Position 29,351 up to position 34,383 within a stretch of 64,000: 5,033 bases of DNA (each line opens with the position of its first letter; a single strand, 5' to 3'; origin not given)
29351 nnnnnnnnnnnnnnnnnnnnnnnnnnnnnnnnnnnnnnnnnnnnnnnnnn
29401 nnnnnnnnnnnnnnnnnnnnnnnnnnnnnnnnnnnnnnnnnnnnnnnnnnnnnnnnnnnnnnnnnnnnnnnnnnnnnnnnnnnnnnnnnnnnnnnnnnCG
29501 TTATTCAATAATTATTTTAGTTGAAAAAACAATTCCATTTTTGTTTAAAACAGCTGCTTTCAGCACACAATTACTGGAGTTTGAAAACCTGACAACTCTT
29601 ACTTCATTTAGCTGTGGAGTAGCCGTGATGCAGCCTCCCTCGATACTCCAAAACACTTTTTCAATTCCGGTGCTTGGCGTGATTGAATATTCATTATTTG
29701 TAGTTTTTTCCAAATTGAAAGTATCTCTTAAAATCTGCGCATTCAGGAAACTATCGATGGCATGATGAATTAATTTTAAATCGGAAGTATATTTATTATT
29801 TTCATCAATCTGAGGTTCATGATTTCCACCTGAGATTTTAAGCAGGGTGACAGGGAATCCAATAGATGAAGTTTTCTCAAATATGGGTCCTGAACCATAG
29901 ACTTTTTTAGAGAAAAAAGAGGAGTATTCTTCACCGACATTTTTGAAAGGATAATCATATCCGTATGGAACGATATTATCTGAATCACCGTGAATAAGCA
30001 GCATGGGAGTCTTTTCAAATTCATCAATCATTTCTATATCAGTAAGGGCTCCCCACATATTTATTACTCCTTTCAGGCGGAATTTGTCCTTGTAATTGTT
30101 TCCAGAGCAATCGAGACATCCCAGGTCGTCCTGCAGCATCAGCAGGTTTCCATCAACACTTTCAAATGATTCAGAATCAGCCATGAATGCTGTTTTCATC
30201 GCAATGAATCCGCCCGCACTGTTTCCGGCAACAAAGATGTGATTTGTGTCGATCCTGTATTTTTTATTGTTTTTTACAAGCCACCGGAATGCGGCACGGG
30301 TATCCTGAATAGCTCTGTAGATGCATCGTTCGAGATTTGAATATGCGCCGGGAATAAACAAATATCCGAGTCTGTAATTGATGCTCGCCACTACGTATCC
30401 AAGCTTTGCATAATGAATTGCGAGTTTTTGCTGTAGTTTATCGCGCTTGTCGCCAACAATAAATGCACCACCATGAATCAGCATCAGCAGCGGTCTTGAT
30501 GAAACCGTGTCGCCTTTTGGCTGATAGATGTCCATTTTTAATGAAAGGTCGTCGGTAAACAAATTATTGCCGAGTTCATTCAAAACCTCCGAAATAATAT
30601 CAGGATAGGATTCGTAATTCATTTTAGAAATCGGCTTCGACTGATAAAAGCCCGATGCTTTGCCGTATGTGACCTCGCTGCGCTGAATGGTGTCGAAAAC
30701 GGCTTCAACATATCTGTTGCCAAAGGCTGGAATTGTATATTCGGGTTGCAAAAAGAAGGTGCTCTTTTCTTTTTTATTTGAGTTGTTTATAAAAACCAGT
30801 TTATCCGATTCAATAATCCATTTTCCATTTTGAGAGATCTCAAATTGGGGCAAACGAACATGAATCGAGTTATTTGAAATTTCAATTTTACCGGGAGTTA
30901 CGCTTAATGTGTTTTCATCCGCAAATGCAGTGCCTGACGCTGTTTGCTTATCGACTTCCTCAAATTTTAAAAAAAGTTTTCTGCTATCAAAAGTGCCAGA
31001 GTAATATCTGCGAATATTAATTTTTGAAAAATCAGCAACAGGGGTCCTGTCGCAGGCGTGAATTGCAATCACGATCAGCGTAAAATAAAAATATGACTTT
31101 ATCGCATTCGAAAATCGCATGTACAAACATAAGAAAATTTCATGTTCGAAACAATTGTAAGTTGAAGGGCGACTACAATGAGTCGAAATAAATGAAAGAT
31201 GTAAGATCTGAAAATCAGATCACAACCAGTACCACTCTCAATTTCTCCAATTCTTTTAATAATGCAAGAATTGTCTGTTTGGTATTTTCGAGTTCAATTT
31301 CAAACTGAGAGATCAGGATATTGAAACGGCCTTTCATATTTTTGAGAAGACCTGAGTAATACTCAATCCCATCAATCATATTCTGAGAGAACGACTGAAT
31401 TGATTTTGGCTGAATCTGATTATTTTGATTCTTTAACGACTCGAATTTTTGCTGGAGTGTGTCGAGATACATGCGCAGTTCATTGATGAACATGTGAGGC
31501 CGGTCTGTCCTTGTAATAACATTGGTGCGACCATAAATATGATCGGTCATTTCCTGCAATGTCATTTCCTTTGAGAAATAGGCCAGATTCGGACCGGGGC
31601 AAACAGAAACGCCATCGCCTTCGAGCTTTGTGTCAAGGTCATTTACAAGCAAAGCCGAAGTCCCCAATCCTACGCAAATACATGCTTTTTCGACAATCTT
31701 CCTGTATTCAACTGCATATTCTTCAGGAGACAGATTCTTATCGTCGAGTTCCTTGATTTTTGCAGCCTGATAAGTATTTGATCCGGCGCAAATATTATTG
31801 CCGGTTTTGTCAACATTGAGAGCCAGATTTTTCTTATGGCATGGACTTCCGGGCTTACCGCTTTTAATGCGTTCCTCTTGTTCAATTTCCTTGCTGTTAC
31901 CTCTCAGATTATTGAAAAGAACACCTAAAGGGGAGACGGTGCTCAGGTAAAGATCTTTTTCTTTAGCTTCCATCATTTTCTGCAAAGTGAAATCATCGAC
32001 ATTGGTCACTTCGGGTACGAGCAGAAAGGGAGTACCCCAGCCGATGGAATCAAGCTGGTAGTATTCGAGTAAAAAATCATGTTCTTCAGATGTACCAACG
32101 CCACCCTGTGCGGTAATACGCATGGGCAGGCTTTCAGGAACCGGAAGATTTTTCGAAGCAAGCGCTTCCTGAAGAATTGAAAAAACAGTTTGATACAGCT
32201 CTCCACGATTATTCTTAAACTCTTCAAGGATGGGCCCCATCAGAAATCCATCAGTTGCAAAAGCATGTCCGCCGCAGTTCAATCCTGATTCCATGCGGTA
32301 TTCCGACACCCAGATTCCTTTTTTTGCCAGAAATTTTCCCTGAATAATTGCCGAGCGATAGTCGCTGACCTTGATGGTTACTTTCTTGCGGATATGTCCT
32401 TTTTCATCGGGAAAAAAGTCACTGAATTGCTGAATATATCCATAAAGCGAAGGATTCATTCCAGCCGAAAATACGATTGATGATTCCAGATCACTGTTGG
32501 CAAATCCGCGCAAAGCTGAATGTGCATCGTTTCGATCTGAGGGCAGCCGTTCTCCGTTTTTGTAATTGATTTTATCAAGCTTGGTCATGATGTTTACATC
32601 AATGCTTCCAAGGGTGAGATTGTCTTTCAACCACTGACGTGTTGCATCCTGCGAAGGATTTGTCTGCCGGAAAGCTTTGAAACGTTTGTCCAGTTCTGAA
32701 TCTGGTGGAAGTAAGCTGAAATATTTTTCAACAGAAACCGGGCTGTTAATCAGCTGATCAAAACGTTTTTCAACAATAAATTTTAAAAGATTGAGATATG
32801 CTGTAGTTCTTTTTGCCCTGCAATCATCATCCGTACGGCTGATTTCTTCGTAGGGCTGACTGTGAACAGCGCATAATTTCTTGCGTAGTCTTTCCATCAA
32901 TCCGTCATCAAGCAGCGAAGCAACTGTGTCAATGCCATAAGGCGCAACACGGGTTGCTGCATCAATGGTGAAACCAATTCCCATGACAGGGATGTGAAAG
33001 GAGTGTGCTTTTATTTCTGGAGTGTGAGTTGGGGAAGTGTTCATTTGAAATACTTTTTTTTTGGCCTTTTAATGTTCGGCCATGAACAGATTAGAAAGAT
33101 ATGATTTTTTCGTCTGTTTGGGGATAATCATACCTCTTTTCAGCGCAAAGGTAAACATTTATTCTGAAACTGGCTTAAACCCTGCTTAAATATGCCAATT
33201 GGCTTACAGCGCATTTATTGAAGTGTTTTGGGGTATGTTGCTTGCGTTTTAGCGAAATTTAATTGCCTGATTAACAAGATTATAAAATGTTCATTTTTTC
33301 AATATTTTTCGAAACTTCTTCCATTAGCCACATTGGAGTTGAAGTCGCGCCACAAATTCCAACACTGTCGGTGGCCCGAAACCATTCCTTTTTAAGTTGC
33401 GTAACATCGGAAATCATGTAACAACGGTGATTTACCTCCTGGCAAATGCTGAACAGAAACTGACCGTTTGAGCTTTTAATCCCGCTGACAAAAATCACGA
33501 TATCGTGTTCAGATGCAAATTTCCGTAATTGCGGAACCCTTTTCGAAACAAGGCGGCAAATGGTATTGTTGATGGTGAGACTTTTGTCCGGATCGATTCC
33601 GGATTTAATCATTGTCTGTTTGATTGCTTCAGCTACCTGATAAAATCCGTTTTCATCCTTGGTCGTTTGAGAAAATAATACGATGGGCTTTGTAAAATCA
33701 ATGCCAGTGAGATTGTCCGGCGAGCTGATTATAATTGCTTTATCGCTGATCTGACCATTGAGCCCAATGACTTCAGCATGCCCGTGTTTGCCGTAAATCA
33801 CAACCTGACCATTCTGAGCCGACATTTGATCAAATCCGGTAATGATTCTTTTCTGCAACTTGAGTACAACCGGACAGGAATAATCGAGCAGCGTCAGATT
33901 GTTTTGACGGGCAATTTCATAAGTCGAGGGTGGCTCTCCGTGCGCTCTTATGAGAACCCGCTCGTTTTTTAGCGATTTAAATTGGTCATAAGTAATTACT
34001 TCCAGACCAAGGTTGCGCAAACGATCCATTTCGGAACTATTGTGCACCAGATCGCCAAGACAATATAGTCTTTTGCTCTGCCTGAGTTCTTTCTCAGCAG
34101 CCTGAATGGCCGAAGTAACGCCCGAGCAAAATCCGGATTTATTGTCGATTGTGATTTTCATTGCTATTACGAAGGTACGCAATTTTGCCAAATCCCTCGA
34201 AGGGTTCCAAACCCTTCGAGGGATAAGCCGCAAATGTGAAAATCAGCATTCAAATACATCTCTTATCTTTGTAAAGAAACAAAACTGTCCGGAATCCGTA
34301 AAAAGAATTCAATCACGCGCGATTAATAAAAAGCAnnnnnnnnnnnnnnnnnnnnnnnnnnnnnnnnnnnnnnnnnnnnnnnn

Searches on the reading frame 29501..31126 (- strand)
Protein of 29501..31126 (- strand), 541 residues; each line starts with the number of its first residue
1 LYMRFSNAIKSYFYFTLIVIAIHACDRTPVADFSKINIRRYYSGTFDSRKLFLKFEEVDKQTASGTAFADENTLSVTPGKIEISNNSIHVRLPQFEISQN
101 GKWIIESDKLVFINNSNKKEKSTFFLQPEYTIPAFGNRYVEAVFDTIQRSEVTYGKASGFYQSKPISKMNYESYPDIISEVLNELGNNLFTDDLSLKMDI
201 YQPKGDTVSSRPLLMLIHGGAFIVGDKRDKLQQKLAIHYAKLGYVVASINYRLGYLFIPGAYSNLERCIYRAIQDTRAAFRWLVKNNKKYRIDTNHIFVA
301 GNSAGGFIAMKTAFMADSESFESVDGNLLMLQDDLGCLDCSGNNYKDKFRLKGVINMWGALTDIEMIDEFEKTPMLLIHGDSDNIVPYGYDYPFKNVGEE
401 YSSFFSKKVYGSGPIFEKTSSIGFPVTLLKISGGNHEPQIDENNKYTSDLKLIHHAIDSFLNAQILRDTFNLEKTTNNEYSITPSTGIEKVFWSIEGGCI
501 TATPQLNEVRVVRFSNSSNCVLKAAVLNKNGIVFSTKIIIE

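Call 8: search_protein_families(library=pfam, proteins=[window:29501-31126:-], max_evalue=0.001)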
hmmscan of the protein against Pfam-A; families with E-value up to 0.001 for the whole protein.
window:29501-31126:- (541 aa): 6 families
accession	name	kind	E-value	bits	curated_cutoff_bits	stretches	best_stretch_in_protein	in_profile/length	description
PF20434.5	BD-FAE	-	3.6e-28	99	26.8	1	198-366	1-147/215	BD-FAE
PF07859.19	Abhydrolase_3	-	1.3e-16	61.4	25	1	215-330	2-106/210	alpha/beta hydrolase fold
PF00135.34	COesterase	-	2e-13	50.6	27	1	193-311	83-199/515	Carboxylesterase family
PF00326.27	Peptidase_S9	-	5.8e-07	29.6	22.6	1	240-388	11-160/213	Prolyl oligopeptidase family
PF12146.15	Hydrolase_4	-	6.2e-05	22.9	27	0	271-315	57-96/239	Serine aminopeptidase, S33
PF02230.22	Abhydrolase_2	-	9.7e-05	22.7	23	0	350-397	129-181/217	Phospholipase/Carboxylesterase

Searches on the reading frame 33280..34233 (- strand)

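Call 8: search_protein_families(library=pfam, proteins=[window:33280-34233:-], max_evalue=0.001)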
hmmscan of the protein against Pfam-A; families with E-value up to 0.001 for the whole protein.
window:33280-34233:- (317 aa): 1 family
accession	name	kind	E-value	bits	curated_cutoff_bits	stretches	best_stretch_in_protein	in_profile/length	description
PF02401.23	LYTB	-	6.1e-76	255.7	24.5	1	27-311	1-266/267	LytB protein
